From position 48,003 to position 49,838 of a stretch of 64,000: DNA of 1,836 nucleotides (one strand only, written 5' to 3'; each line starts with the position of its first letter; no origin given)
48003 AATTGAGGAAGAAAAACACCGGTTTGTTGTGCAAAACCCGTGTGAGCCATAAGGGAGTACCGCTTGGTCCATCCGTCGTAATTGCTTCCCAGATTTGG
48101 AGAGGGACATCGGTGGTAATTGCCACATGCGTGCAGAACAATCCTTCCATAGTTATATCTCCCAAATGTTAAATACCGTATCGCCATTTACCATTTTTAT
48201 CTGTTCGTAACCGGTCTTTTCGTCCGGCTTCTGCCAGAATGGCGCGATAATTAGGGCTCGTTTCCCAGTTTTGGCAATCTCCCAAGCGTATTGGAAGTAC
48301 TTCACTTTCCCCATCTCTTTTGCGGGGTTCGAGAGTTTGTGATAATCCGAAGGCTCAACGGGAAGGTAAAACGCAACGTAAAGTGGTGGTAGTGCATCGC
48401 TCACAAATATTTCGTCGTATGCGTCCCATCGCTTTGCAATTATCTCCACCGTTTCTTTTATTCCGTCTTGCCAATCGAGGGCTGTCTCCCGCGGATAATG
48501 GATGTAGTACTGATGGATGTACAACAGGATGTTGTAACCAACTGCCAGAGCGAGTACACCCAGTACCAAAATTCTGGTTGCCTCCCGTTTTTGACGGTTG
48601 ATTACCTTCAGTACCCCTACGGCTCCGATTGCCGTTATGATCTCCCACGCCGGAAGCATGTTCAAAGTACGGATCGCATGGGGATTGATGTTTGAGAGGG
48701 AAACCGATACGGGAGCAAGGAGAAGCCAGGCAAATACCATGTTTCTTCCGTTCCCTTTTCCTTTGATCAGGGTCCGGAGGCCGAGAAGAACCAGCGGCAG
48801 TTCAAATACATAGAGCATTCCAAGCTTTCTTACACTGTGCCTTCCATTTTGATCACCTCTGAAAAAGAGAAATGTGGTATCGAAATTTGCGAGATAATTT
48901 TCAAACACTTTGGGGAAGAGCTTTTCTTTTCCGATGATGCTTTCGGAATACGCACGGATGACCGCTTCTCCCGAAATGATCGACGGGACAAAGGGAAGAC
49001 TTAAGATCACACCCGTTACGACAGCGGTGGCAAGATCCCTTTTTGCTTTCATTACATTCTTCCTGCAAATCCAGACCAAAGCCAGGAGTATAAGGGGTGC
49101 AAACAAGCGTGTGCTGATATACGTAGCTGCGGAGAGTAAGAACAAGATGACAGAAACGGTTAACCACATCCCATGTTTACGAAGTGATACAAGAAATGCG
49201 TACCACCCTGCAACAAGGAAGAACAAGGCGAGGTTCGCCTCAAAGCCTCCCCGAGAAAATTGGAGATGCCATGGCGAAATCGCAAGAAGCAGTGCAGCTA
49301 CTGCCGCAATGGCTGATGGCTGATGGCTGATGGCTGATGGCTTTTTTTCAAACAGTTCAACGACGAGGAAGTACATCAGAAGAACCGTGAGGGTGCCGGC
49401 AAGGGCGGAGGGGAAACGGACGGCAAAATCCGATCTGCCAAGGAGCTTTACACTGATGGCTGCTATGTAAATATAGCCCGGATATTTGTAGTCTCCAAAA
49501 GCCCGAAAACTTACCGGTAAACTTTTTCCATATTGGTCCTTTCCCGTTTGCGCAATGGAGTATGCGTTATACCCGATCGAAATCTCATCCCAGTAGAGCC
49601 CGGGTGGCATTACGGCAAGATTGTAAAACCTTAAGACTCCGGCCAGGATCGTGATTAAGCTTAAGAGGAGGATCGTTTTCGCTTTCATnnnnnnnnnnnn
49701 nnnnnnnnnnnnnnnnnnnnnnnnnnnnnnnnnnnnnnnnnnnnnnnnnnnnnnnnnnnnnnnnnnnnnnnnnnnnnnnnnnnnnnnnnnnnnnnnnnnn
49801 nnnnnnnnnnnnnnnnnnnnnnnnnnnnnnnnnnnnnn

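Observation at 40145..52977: Tandem array of five ArnT/PMT-like GT-C paralogs (six with the adjoining ArnT-like 41773..43323) whose one hypervariable loop is built from heptanucleotide tandem repeats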

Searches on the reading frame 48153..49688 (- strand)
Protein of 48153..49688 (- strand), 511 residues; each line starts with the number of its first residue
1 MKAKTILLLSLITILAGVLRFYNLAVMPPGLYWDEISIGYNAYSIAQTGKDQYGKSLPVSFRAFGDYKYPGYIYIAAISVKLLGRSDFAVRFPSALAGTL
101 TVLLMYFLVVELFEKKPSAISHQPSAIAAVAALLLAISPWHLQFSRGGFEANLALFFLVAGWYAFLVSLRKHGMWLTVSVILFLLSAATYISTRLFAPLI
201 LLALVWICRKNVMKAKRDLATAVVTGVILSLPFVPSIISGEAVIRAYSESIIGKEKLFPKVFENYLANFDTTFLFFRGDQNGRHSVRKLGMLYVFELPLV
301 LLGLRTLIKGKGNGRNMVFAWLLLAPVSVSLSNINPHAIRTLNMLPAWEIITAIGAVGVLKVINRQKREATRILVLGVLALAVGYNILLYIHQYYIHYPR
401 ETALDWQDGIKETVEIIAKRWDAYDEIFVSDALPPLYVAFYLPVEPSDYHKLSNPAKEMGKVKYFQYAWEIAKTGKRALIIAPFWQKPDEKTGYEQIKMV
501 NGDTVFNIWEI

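Call 10: search_protein_families(library=pfam, proteins=[window:48153-49688:-], max_evalue=0.01)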
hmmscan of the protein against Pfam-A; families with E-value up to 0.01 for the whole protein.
window:48153-49688:- (511 aa): 2 families
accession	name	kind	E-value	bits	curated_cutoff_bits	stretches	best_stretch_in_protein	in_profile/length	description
PF13231.12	PMT_2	-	1.4e-09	38.8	26.1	1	70-233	4-157/160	Dolichyl-phosphate-mannose-protein mannosyltransferase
PF02366.24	PMT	-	1.3e-05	25.3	22.7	1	11-207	2-195/245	Dolichyl-phosphate-mannose-protein mannosyltransferase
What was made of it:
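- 48153..49688 (-): Paralog G, GT-C, 511 aa, 11 predicted TM helices plus a C-terminal extracytoplasmic domain. HMM hits in call 10.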

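Call 11: search_protein_families(library=ncbifam, proteins=[window:48153-49688:-], max_evalue=0.01)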
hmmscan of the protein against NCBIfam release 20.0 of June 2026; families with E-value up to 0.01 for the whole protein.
window:48153-49688:- (511 aa): 2 families
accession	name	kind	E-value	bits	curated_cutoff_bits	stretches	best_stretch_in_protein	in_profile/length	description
TIGR03663.1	TIGR03663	subfamily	3.1e-11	43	126.25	1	9-305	4-277/435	flippase activity-associated protein Agl23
NF009784.2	PRK13279.1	equivalog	0.00013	20.7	567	1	71-240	65-229/539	lipid IV(A) 4-amino-4-deoxy-L-arabinosyltransferase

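Call 14: find_encoding_contigs(protein=window:48153-49688:-, flank=10000, max_places=10)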
Protein window:48153-49688:- (511 aa): 22 contigs read that carry it; 10 places shown.
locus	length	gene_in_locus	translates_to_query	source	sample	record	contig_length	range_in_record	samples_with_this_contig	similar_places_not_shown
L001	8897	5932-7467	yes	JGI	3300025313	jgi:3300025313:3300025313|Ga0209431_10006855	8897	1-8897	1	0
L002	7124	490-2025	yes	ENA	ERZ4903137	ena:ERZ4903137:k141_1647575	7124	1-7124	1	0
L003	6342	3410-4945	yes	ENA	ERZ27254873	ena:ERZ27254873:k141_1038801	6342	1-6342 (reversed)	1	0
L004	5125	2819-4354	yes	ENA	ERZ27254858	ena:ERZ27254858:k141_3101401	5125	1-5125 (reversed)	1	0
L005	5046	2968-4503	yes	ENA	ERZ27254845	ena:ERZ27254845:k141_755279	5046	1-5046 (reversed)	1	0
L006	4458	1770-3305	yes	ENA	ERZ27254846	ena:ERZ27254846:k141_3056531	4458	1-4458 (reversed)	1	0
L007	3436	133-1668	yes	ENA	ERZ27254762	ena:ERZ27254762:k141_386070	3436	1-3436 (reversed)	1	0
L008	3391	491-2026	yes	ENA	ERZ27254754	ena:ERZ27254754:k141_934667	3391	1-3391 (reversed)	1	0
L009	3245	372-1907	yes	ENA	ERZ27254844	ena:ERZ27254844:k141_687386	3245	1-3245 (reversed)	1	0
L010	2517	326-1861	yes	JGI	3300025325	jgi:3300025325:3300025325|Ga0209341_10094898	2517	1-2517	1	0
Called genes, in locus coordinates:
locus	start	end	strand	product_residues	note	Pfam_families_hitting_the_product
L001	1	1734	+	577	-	?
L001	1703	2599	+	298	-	PF00535:Glycos_transf_2, PF10111:Glyco_tranf_2_2 (faint), PF13641:Glyco_tranf_2_3, PF13506:Glyco_transf_21, PF13632:Glyco_trans_2_3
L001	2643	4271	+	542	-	PF13231:PMT_2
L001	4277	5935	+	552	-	PF02366:PMT (weak), PF13231:PMT_2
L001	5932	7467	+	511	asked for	PF02366:PMT (weak), PF13231:PMT_2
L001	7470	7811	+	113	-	-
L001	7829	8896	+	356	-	?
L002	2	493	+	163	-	?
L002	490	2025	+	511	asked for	PF02366:PMT (weak), PF13231:PMT_2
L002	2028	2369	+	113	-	-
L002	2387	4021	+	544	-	PF02366:PMT, PF13231:PMT_2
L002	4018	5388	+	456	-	PF26314:MptA_B_family, PF09594:GT87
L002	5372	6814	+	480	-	PF26314:MptA_B_family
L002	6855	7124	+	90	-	?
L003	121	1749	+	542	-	PF13231:PMT_2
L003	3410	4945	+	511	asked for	PF02366:PMT (weak), PF13231:PMT_2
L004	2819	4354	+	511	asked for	PF02366:PMT (weak), PF13231:PMT_2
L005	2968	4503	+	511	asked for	PF02366:PMT (weak), PF13231:PMT_2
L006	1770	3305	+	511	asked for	PF02366:PMT (weak), PF13231:PMT_2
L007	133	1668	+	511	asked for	PF02366:PMT (weak), PF13231:PMT_2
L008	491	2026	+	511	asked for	PF02366:PMT (weak), PF13231:PMT_2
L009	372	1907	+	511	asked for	PF02366:PMT (weak), PF13231:PMT_2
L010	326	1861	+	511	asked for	PF02366:PMT (weak), PF13231:PMT_2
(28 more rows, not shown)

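Call 15: list_cluster_members(proteins=[window:48156-49688:-, window:49688-51352:-, window:40148-41776:-, window:46160-47791:-, window:51352-52977:-])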
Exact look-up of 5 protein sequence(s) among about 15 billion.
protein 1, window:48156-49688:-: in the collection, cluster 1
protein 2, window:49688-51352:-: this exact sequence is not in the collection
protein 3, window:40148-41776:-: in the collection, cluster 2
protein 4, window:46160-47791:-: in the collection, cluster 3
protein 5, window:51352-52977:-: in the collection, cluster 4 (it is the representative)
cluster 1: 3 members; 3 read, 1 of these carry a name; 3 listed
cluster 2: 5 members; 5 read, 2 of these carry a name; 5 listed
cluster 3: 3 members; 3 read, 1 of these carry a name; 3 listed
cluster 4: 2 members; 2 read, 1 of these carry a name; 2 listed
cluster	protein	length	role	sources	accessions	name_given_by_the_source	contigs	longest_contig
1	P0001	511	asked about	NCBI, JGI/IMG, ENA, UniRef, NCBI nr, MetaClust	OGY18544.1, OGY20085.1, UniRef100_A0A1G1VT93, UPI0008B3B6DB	MAG: hypothetical protein A2900_03210 [Candidatus Chisholmbacteria bacterium ... | Glycosyltransferase RgtA/B/C/D-like domain-containing protein n=1 Tax=Candidatus ... | MAG: hypothetical protein A2786_03535 [Candidatus Chisholmbacteria bacterium ...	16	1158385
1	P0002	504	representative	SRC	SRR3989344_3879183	-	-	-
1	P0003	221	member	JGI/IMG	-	-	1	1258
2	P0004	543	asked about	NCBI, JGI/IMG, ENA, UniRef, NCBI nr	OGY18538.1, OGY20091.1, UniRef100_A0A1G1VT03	MAG: hypothetical protein A2900_03240 [Candidatus Chisholmbacteria bacterium ... | Glycosyltransferase RgtA/B/C/D-like domain-containing protein n=1 Tax=Candidatus ... | MAG: hypothetical protein A2786_03505 [Candidatus Chisholmbacteria bacterium ...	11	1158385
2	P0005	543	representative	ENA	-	-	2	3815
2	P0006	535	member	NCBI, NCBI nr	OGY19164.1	MAG: hypothetical protein A3F04_01100 [Candidatus Chisholmbacteria bacterium ...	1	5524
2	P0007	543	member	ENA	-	-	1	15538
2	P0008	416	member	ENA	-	-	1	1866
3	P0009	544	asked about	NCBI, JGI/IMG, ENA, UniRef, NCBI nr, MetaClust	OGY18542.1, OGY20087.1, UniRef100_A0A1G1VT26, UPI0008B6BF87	MAG: hypothetical protein A2900_03220 [Candidatus Chisholmbacteria bacterium ... | Glycosyltransferase RgtA/B/C/D-like domain-containing protein n=1 Tax=Candidatus ... | MAG: hypothetical protein A2786_03525 [Candidatus Chisholmbacteria bacterium ...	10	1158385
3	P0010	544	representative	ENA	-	-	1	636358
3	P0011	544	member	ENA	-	-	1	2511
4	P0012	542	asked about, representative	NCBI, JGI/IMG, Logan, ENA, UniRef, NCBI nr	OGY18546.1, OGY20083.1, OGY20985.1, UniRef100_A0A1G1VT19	MAG: hypothetical protein A3F04_00540 [Candidatus Chisholmbacteria bacterium ... | Glycosyltransferase RgtA/B/C/D-like domain-containing protein n=1 Tax=Candidatus ... | MAG: hypothetical protein A2786_03545 [Candidatus Chisholmbacteria bacterium ...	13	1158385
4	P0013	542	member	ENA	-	-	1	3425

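Call 22: find_homologous_proteins(query=window:48156-49688:-, max_evalue=1e-20)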
Query window:48156-49688:- (511 aa): 1610 proteins with E <= 1e-20 among 8000 candidates; the best 120 are listed.
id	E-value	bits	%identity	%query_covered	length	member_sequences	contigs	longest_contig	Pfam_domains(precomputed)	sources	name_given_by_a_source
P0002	0.0e+0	1103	98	100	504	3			PF02366.25,PF13231.13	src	-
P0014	2.2e-249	846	72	99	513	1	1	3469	PF02366.25,PF13231.13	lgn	-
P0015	1.1e-241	821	70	100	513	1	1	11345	PF02366.25,PF13231.13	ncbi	-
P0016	1.8e-188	645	58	100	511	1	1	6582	PF13231.13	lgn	-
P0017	1.5e-183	629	56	100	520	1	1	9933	PF02366.25,PF13231.13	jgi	jgi:4-amino-4-deoxy-L-arabinose transferase-like glycosyltransferase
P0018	1.4e-172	593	52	100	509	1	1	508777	PF13231.13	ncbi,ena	-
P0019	2.0e-167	576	52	100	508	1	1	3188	PF13231.13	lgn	-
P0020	7.4e-160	551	51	99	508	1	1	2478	PF13231.13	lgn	-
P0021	8.1e-130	452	44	99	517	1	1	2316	PF13231.13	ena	-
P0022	7.8e-123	429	43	99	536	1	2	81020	PF13231.13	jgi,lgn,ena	-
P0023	8.2e-120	419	44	100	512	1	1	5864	PF13231.13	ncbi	-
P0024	1.1e-118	415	43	96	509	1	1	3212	PF13231.13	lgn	-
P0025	1.8e-117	411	42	100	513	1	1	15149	PF13231.13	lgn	-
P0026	1.6e-112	395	42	99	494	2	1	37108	PF02366.25,PF13231.13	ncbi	-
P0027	1.9e-112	395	42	100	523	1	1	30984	PF13231.13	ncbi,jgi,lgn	-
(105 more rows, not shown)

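Call 27: find_related_loci(query=A3, collection=genome_contigs, flank=10000)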
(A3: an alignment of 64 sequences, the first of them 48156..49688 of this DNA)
Query A3 (511 aa) in genome_contigs; peptide patterns used: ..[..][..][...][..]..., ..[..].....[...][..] (x = any residue, [..] = any of these).
599 stretches matched a pattern (row limit reached: there are more); 587 encode a relative of the query (tblastn E <= 1e-3); the best 80 are kept; 79 distinct loci.
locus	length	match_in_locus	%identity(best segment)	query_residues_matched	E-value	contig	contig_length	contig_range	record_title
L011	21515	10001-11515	52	2-510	3e-178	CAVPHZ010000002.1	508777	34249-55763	MAG: Candidatus Chisholmbacteria bacterium isolate MFD09964.bin.1.87 genome assembly, contig: contig_34727, whole genome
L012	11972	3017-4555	43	4-510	7e-136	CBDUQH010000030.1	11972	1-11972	MAG TPA_asm: uncultured bacterium isolate SRR18550247_concoct_49 genome assembly, contig: ERZ25074849.254, whole genome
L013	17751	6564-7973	43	4-510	2e-109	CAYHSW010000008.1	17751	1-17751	MAG TPA_asm: uncultured Gammaproteobacteria bacterium isolate ERP119705_co14_252 genome assembly, contig: NODE_3318_leng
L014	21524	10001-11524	39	2-510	4e-109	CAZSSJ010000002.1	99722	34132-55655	MAG TPA_asm: uncultured Gammaproteobacteria bacterium isolate SRP050083_co1_3 genome assembly, contig: NODE_32_length_99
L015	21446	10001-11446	42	20-510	5e-101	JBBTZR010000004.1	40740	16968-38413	MAG: Patescibacteria group bacterium isolate H41-bin136_1 H41_bin136_1_000000000004, whole genome shotgun sequence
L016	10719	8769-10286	38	8-510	1e-99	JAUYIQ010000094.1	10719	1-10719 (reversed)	MAG: Candidatus Curtissbacteria bacterium isolate C24_metabat.bin.101_sub C24_k141_1109261, whole genome shotgun sequenc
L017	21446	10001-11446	40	8-506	4e-99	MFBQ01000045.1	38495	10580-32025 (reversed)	MAG: Candidatus Curtissbacteria bacterium RIFCSPLOWO2_01_FULL_41_18 rifcsplowo2_01_scaffold_8950, whole genome shotgun s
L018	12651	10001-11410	40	4-511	9e-94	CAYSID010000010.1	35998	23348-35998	MAG TPA_asm: uncultured Gammaproteobacteria bacterium isolate binchicken_co107_25 genome assembly, contig: NODE_2952_len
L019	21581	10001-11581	36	16-510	4e-93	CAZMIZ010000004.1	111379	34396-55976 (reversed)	MAG TPA_asm: uncultured Gammaproteobacteria bacterium isolate binchicken_co338_18 genome assembly, contig: NODE_38_lengt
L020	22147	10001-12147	35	1-510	5e-92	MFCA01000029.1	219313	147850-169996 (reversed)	MAG: Candidatus Curtissbacteria bacterium RIFOXYA1_FULL_41_14 rifoxya1_full_scaffold_9, whole genome shotgun sequence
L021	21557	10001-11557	35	16-510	8e-92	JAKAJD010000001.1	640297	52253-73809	MAG: bacterium isolate WY3.bin73 NODE_5_length_640297_cov_3.520291, whole genome shotgun sequence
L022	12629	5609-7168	36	16-508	9e-92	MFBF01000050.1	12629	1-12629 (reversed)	MAG: Candidatus Curtissbacteria bacterium RIFCSPHIGHO2_02_FULL_42_15 rifcsphigho2_02_scaffold_44762, whole genome shotgu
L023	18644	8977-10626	35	4-508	4e-91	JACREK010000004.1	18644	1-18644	MAG: Candidatus Gottesmanbacteria bacterium isolate NC_groundwater_1697_Pr3_B-0.1um_39_16 SR-2_scaffold_141_34783, whole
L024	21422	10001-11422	36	1-454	6e-90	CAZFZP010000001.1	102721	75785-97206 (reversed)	MAG TPA_asm: uncultured Gammaproteobacteria bacterium isolate SRP050083_co3_227 genome assembly, contig: NODE_63_length_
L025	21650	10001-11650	33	4-505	2e-89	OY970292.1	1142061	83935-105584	MAG: Candidatus Levybacteria bacterium isolate MFD01916.bin.c.8 genome assembly, chromosome: 1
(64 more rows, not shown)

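Call 36: predict_structure(alignment_id=A3)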
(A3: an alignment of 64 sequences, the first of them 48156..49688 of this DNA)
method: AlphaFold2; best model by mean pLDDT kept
length: 511 residues; sequences in the alignment: 64
mean_pLDDT: 94.5   pTM: 0.93
mean pLDDT of the five models: 94.5, 94.4, 93.7, 93.6, 93.1
residues with pLDDT >= 90: 453; 70-90: 52; 50-70: 6; < 50: 0
segments of 3 or more residues with pLDDT < 50: none
pLDDT, mean of each block of 10 residues (from residue 1): 95 98 94 96 98 94 89 98 98 98 98 77 90 97 95 98 97 95 97 95 98 96 97 87 78 88 96 92 89 96 96 96 96 90 97 97 96 96 95 94 95 97 97 96 94 94 96 93 97 97 97 93
secondary structure, 60 per line:
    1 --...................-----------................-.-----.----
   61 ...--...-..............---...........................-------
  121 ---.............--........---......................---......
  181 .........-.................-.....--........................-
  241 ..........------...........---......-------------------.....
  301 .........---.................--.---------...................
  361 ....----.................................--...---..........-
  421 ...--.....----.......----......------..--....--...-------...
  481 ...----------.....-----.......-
elements in order: H3-21 H33-48 E61-63 E66-68 H70-83 H87-113 H124-136 H139-146 H150-171 H175-189 H191-207 H209-213 H216-239 H241-249 H257-267 H271-276 H296-309 H313-329 H342-364 H369-401 H410-419 E426-430 H435-441 H446-451 E462-465 E478-483 E494-498 E504-510
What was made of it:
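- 48153..49688 (-): AF2 pLDDT 94.5 (call 36).
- On GT-C glycosyltransferases of the PMT_2/PMT (GT39/GT83-like) type: They lie between helix 3-21 and helix 33-48 of the model (call 36). AF2 pLDDT 94.5 and pTM 0.93 (call 36).
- All short K/R-rich loops fall on the same side, opposite the DE motif and the C-terminal domain (call 36). The turn has the lowest pLDDT of the N-terminal half of the model (77; call 36).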

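Call 40: fold_search(model_id=the predicted structure, library=pdb)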
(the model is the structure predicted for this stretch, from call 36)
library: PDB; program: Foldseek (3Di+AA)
matches with E <= 10: 194; with E <= 0.001: 27
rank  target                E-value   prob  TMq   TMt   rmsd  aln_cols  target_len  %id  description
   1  5f15                  2.3e-08  1.00  0.61  0.58   9.4       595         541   12  Crystal Structure of ArnT from Cupriavidus metallidurans bound to Undecaprenyl phosphate (released 2016-02-17)
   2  5ezm                  2.8e-08  1.00  0.55  0.52  11.2       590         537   12  Crystal Structure of ArnT from Cupriavidus metallidurans in the apo state (released 2016-02-17)
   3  3wak                  9.5e-08  1.00  0.54  0.34  11.7       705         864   15  Crystal structure of the Archaeoglobus fulgidus oligosaccharyltransferase (O29867_ARCFU) in the apo form (released 2013-10-30)
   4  8b6l_I                1.1e-07  1.00  0.53  0.41  11.2       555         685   12  Subtomogram average of the human Sec61-TRAP-OSTA-translocon (released 2022-12-07)
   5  7e9s_A                1.1e-07  1.00  0.52  0.33  10.1       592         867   15  Archaeal oligosaccharyltransferase AglB from Archaeoglobus fulgidus in complex with an inhibitory peptide and a dolich (released 2021-09-08)
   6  8pn9_A                1.4e-07  1.00  0.54  0.44  11.6       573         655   12  Structure of human oligosaccharyltransferase OST-A complex bound to NGI-1 (released 2024-05-08)
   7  5gmy_A                1.8e-07  1.00  0.53  0.34   9.8       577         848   14  Crystal structure of the Archaeoglobus fulgidus oligosaccharyltransferase (O29867_ARCFU) tethered with an acceptor pep (released 2017-02-01)
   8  9n9j_I                2.6e-07  1.00  0.54  0.41  11.4       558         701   12  Structure of a GRP94 folding intermediate engaged with a CCDC134- and FKBP11-bound secretory translocon (released 2025-11-19)
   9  6s7o_A                2.9e-07  1.00  0.54  0.43  11.1       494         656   12  Cryo-EM structure of human oligosaccharyltransferase complex OST-A (released 2019-12-18)
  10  3waj                  6.9e-07  1.00  0.52  0.35  11.4       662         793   14  Crystal structure of the Archaeoglobus fulgidus oligosaccharyltransferase (O29867_ARCFU) complex with Zn and sulfate (released 2013-10-30)
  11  6ftg_5                9.9e-07  1.00  0.52  0.43  12.3       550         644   13  Subtomogram average of OST-containing ribosome-translocon complexes from canine rough microsomal membranes (released 2018-03-21)
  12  6gxc_A                3.7e-06  1.00  0.54  0.41  11.6       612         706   12  Bacterial oligosaccharyltransferase PglB in complex with an inhibitory peptide and a reactive lipid-linked oligosaccha (released 2018-11-14)
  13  5ogl_A                9.0e-06  1.00  0.53  0.40  10.6       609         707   12  Structure of bacterial oligosaccharyltransferase PglB in complex with an acceptor peptide and an lipid-linked oligosac (released 2017-10-25)
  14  9i5k_A                1.3e-05  1.00  0.50  0.52   9.9       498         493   12  Structure of the Chaetomium thermophilum Pmt4 homodimer (C2 symmetry) (released 2025-12-24)
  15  9s6s_A                3.4e-05  1.00  0.49  0.47   9.2       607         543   12  Ternary cryo-EM structure of human ALG9 with Dol25-PP-GlcNAc2Man6, Dol25-P-Man and Fab (released 2026-03-18)
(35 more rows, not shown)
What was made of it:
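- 48153..49688 (-): Foldseek top matches are ArnT 5f15/5ezm (call 40).
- On GT-C glycosyltransferases of the PMT_2/PMT (GT39/GT83-like) type: Foldseek against the PDB gives ArnT 5f15 (E = 2e-8, TM 0.61), then AglB, STT3, PglB and Pmt4 (call 40).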

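Call 41: find_encoding_contigs(protein=P0012, flank=5000, max_places=10)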
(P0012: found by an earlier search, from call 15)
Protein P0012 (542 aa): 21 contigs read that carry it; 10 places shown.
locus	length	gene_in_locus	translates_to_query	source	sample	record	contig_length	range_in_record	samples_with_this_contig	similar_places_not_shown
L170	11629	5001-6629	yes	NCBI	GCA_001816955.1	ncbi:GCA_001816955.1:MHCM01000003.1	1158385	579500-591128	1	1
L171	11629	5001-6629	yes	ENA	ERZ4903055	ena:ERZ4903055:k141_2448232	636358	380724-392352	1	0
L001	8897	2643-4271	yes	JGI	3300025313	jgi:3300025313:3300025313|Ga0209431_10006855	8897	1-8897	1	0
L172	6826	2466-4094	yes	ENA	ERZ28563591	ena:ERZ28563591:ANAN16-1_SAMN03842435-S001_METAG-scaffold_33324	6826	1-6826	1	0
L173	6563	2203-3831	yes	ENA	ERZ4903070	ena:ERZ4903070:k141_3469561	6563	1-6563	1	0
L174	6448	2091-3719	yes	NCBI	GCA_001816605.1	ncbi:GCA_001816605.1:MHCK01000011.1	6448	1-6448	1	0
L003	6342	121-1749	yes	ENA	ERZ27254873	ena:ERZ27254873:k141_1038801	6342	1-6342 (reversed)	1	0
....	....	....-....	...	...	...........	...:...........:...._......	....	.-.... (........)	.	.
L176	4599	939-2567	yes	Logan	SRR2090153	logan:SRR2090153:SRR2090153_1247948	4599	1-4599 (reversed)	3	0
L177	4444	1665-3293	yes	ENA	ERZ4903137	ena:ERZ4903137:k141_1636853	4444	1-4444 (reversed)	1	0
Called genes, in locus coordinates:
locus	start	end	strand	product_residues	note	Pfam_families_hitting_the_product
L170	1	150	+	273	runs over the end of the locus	PF02353:CMAS (faint), PF13489:Methyltransf_23, PF01209:Ubie_methyltran (faint), PF13847:Methyltransf_31, PF08241:Methyltransf_11, PF08242:Methyltransf_12, PF13649:Methyltransf_25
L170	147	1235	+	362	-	PF00534:Glycos_transf_1, PF13692:Glyco_trans_1_4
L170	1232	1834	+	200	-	PF00702:Hydrolase, PF13419:HAD_2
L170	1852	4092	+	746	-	PF09586:YfhO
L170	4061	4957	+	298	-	PF00535:Glycos_transf_2, PF10111:Glyco_tranf_2_2 (faint), PF13641:Glyco_tranf_2_3, PF13506:Glyco_transf_21, PF13632:Glyco_trans_2_3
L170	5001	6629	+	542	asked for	PF13231:PMT_2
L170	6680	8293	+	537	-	PF02366:PMT (weak), PF13231:PMT_2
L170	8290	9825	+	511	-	PF02366:PMT (weak), PF13231:PMT_2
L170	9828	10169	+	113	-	-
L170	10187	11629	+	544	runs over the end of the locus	PF02366:PMT, PF13231:PMT_2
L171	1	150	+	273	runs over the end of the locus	PF02353:CMAS (faint), PF13489:Methyltransf_23, PF01209:Ubie_methyltran (faint), PF13847:Methyltransf_31, PF08241:Methyltransf_11, PF08242:Methyltransf_12, PF13649:Methyltransf_25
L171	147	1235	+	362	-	PF00534:Glycos_transf_1, PF13692:Glyco_trans_1_4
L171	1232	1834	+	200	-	PF00702:Hydrolase, PF13419:HAD_2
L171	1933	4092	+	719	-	PF09586:YfhO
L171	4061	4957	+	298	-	PF00535:Glycos_transf_2, PF10111:Glyco_tranf_2_2 (faint), PF13641:Glyco_tranf_2_3, PF13506:Glyco_transf_21, PF13632:Glyco_trans_2_3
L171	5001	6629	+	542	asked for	PF13231:PMT_2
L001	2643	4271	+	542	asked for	PF13231:PMT_2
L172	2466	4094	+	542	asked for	PF13231:PMT_2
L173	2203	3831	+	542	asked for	PF13231:PMT_2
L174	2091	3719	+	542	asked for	PF13231:PMT_2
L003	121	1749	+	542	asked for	PF13231:PMT_2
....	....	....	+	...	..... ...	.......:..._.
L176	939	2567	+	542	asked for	PF13231:PMT_2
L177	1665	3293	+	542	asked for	PF13231:PMT_2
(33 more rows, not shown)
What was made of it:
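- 49685..51352 (-): Paralog H, GT-C. It is 555 aa from GTG 51352 and 552 aa from ATG 51343, the start used by gene callers. Called as 552 aa in calls 14 and 41.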
